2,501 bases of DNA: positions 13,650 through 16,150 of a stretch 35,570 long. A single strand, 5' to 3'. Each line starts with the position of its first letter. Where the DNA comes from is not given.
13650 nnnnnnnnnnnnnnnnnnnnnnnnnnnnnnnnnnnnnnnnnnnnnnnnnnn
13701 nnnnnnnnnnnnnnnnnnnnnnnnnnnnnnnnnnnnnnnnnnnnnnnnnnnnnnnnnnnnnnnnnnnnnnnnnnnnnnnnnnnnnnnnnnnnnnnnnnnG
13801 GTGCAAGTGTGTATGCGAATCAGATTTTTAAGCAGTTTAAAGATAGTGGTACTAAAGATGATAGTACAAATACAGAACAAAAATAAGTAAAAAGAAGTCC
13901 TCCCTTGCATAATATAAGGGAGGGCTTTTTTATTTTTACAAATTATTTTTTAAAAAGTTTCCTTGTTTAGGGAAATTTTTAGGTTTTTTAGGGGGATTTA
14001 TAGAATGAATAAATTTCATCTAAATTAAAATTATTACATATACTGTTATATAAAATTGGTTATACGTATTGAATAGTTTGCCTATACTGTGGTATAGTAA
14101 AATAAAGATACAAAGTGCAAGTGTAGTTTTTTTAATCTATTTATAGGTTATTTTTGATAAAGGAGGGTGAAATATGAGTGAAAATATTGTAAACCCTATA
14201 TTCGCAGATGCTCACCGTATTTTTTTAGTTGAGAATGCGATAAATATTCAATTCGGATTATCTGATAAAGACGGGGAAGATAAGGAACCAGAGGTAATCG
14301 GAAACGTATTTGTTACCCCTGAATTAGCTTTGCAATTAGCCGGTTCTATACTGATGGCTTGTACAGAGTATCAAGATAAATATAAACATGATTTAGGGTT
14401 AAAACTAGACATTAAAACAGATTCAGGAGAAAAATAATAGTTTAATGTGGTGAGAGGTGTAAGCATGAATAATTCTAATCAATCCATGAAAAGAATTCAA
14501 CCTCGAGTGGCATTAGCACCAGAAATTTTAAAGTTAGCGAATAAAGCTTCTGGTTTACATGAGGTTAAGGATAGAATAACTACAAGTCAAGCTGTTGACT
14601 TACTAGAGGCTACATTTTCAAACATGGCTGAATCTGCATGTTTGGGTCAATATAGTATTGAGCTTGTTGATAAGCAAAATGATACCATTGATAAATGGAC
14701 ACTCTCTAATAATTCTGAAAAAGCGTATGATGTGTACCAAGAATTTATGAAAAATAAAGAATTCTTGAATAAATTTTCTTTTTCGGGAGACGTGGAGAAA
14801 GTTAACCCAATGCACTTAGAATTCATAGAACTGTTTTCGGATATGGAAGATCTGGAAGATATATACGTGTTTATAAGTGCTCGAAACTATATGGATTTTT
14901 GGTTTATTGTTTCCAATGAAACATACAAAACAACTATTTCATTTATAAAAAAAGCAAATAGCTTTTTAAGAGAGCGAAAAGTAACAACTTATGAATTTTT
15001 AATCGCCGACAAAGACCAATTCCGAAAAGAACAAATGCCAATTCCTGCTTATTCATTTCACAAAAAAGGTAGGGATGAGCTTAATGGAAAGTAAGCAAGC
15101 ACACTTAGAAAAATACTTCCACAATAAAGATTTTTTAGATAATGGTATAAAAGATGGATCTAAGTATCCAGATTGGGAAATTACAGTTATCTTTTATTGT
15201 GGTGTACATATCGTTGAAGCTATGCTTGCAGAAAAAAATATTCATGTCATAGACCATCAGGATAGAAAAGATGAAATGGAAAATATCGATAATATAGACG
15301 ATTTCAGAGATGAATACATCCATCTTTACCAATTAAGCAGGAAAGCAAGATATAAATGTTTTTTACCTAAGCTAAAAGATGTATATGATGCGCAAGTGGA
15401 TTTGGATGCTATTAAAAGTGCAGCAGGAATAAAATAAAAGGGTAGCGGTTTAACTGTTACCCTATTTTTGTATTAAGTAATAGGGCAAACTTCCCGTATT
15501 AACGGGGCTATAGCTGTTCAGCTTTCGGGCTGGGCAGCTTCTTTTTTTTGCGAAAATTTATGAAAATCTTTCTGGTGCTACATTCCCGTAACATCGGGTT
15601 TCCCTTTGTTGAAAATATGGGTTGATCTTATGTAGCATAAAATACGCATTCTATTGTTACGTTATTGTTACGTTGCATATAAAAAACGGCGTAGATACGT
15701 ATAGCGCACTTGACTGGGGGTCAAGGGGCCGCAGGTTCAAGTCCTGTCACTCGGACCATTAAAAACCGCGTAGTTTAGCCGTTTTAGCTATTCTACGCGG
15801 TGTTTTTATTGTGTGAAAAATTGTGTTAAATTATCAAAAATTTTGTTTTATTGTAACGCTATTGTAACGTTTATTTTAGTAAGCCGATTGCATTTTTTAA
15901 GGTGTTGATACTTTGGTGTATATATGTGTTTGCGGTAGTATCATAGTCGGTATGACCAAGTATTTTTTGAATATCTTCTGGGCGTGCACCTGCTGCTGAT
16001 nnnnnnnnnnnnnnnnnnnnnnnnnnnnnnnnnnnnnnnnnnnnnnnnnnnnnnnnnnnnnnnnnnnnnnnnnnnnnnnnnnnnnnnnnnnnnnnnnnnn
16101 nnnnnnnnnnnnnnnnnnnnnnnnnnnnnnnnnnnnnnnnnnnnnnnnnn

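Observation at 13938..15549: Self-contained three-gene cassette at the lysis/attP junction ending in a minimal HEPN-like gene: candidate undescribed TA/abortive-infection system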

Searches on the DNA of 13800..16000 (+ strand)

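Call 8: search_dna_similar(query=window:13938-15549:+, collection=phages, mode=near)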
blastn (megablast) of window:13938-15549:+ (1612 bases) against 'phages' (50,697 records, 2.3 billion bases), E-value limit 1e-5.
No match.
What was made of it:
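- Tried and rejected: megablast of the cassette against GenBank phages gave no match (call 8).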

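Call 103: search_rna_families(source=window, start=13800, end=16000, threshold=evalue, max_evalue=1)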
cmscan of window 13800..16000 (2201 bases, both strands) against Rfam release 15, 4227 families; matches with E-value up to 1: 9.
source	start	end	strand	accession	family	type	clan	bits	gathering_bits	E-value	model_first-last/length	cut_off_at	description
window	13887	13960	-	RF02371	PyrG_leader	Cis-reg; leader;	-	29.1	65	0.29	1-78/78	no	PyrG leader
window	15688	15747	+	RF00005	tRNA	Gene; tRNA;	CL00001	28.7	29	0.0024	9-63/71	no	tRNA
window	13879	13950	+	RF04128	MIR8562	Gene; miRNA;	-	24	211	0.12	77-166/242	no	MIR8562 microRNA precursor family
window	13892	13958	-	RF02580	tsr31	Gene; sRNA;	-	24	50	0.52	1-70/70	no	S. aureus tsr31 small RNA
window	13882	13945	+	RF03364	mir-427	Gene; miRNA;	-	23.9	70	0.11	1-69/69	no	mir-427 microRNA precursor family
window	15764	15870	-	RF00524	R2_retro_el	Cis-reg;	-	21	38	0.15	1-212/212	no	R2 RNA element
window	15430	15543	+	RF04178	BTnc005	Gene; sRNA;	-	20.2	174.8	0.096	1-205/205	no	Bacteroides sRNA BTnc005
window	15434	15489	+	RF01730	Termite-leu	Cis-reg;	-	20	51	0.36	1-78/78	no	Termite-leu RNA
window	15758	15836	+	RF02749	Ncrwmel02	Gene; sRNA;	-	15.3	290.8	0.88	17-98/251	no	Wolbachia sRNA mel02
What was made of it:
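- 15688..15747 (+): Partial tRNA-like sequence, probable attP core. Rfam tRNA model positions 9-63 of 71, 28.7 bits, E 0.0024 (call 103).
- Tried and rejected: An Rfam scan of 13800-16000 found nothing in the 5' UTR or the genes, only the partial tRNA at attP (call 103).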

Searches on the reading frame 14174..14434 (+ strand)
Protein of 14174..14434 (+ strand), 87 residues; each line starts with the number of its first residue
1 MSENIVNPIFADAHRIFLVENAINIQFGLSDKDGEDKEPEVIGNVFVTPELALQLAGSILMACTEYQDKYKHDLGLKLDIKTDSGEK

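Call 4: search_protein_families(library=pfam, proteins=[window:14174-14434:+], max_evalue=1)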
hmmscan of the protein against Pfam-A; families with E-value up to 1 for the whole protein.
window:14174-14434:+ (87 aa): 0 families

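Call 5: search_protein_families(library=padloc, proteins=[window:14174-14434:+], max_evalue=1)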
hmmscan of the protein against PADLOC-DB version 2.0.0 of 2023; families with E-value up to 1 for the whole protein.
window:14174-14434:+ (87 aa): 0 families

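Call 6: search_protein_families(library=phrogs, proteins=[window:14174-14434:+], max_evalue=1)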
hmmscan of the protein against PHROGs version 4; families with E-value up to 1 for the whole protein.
window:14174-14434:+ (87 aa): 3 families
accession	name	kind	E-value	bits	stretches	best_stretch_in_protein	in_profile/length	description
phrog_14531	-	unknown function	0.05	13.8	1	48-83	131-166/343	-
phrog_98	-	unknown function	0.2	12.1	1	29-51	127-149/208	-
phrog_1014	-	unknown function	0.43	10.1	1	34-74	49-91/567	-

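Call 9: search_protein_families(library=ncbifam, proteins=[window:14174-14434:+], max_evalue=1)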
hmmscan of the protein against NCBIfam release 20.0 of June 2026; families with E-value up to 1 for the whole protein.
window:14174-14434:+ (87 aa): 0 families
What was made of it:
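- Tried and rejected: Direct annotation of A, B and C with Pfam, PADLOC, PHROGs and NCBIfam gave nothing significant (calls 4-6, 9).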

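Call 13: find_homologous_proteins(query=window:14174-14434:+, max_evalue=0.01)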
Query window:14174-14434:+ (87 aa): 1 proteins with E <= 0.01 among 3 candidates.
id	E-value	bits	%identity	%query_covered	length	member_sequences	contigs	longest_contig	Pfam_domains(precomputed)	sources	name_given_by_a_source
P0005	3.9e-50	185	100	100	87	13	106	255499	-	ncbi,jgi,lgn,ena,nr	ncbi:MAG: hypothetical protein KHX91_01995 [Clostridium sp.]|jgi:hypothetical protein|nr:hypothetica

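Call 15: find_encoding_contigs(protein=P0005, flank=10000, max_places=10)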
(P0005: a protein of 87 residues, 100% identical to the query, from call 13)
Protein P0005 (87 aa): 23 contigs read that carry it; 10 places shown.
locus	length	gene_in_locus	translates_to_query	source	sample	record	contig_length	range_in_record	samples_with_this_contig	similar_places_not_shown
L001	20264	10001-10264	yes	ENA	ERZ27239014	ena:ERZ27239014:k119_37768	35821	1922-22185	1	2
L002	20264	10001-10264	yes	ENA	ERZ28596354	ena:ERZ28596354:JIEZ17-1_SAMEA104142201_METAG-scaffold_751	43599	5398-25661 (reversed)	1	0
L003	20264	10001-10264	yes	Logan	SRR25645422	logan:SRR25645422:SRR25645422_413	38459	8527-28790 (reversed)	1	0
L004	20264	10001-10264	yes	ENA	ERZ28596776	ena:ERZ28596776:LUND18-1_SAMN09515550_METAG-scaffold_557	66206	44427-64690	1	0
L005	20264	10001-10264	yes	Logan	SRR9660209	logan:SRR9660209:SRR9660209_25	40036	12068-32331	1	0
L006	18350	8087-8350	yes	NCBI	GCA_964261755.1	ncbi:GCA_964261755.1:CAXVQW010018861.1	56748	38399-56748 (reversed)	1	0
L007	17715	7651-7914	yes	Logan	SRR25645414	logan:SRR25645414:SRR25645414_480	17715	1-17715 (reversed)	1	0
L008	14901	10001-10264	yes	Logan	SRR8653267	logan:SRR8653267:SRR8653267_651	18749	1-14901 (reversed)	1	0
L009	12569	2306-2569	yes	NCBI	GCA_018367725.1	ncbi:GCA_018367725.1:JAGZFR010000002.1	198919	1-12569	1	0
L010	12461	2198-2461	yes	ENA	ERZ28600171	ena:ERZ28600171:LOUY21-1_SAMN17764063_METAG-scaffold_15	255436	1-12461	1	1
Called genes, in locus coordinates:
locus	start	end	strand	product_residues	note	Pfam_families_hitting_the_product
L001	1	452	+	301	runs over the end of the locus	PF02498:Bro-N (weak)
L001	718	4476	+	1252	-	PF10145:PhageMin_Tail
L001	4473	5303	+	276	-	PF05709:Sipho_tail (weak), PF22768:SPP1_Dit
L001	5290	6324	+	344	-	PF14594:Sipho_Gp37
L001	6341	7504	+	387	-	PF21939:Gp10_C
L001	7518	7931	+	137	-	-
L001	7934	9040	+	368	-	PF01183:Glyco_hydro_25, PF23577:LysM_RLK (faint), PF01476:LysM, PF23457:LysM2_NFP (faint), PF23473:LysM3_LYK4_5 (faint), PF01476:LysM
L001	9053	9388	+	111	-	-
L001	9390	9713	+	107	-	PF16079:Phage_holin_5_2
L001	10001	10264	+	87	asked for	-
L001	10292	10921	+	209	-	-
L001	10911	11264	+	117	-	-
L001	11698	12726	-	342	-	PF00589:Phage_integrase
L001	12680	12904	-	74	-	-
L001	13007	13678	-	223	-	PF13560:HTH_31, PF01381:HTH_3, PF13443:HTH_26 (weak), PF00717:Peptidase_S24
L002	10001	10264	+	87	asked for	-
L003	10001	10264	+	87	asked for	-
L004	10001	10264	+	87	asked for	-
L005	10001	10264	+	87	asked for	-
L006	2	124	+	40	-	?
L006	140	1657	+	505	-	PF01551:Peptidase_M23, PF24032:YQBQ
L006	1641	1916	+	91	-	PF10844:DUF2577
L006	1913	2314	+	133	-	PF10934:Sheath_initiator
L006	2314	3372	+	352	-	PF26078:Baseplate_J_M, PF26079:Baseplate_J_C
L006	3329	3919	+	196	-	PF10076:Phage_Mu_Gp48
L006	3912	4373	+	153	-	-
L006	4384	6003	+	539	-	PF14200:RicinB_lectin_2 (weak)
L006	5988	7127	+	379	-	PF01183:Glyco_hydro_25, PF23577:LysM_RLK (faint), PF00570:HRDC (faint), PF23473:LysM3_LYK4_5 (faint), PF01476:LysM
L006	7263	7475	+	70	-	-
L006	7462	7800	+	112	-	PF16079:Phage_holin_5_2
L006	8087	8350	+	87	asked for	-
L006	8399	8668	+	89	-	-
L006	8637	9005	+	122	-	-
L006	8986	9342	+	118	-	-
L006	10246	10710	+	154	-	-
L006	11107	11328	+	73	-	-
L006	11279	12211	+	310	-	-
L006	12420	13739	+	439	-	-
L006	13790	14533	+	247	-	-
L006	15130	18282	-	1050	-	PF27218:MJ0043_C, PF13087:AAA_12 (faint), PF00580:UvrD-helicase, PF13086:AAA_11 (faint), PF13245:AAA_19, PF00580:UvrD-helicase, PF13361:UvrD_C, PF13538:UvrD_C_2, +1 more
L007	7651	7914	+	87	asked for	-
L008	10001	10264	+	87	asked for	-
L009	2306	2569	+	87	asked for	-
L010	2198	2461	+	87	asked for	-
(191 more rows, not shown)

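Call 26: search_dna_similar(query=window:14174-14434:+, collection=phages, mode=protein, max_evalue=10)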
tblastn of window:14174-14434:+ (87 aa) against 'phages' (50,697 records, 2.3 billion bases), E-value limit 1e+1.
No match.

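Call 70: search_protein_families(library=pfam, alignment_id=A8, max_evalue=10)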
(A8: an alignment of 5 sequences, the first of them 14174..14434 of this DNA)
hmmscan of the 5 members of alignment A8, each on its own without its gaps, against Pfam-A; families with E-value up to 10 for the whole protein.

A. member 1, window:14174-14434:+ (87 aa): 0 families

B. families by the number of members that match (of 5 scanned): 2 families
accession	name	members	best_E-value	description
PF11950.13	DUF3467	1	0.13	Protein of unknown function (DUF3467)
PF16509.11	KORA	1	0.15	TrfB plasmid transcriptional repressor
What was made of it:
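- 14174..14437 (+): Gene A: 87 aa, net charge -8, strong Shine-Dalgarno sequence (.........). Unknown fold, with a weak DUF3467-like pattern. Pfam DUF3467 reaches only E 0.13, in 1 of 5 members (call 70).
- On DUF3467 (PF11950), for gene A: No hit for window A. One of five A-family members reaches E 0.13 (call 70).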

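Call 71: search_solved_structures(query=A8, max_evalue=10, show_alignments=2)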
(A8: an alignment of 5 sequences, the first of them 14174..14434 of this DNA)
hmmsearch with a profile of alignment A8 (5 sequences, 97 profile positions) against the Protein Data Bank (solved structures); distinct sequences matched with E-value up to 10: 0.

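Call 88: list_cluster_members(proteins=[window:14174-14434:+, window:14465-15091:+, window:15084-15434:+])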
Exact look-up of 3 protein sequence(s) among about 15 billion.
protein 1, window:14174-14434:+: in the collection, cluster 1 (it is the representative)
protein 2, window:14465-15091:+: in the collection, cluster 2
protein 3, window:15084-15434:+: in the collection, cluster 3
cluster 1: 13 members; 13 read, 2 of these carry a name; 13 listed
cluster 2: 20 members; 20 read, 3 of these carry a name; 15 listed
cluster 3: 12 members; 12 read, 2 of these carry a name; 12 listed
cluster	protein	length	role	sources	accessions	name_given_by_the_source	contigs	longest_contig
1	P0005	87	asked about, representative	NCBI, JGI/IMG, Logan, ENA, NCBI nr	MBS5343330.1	MAG: hypothetical protein KHX91_01995 [Clostridium sp.] | hypothetical protein | hypothetical protein [Clostridium sp.]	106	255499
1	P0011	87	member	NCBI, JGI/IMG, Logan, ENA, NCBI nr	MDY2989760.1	MAG: hypothetical protein SOR71_09145 [Oscillospiraceae bacterium] | hypothetical protein | hypothetical protein [Oscillospiraceae bacterium]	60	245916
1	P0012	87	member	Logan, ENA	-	-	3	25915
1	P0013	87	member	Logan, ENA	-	-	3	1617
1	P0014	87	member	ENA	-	-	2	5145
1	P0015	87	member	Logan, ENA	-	-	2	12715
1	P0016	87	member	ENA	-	-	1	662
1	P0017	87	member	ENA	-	-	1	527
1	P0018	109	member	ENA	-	-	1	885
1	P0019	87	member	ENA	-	-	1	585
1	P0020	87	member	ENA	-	-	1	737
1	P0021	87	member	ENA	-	-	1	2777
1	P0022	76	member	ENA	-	-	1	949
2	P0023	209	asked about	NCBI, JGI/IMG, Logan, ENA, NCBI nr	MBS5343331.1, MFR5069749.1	MAG: hypothetical protein KHX91_02000 [Clostridium sp.] | hypothetical protein | hypothetical protein [Clostridium sp.]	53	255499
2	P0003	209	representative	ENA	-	-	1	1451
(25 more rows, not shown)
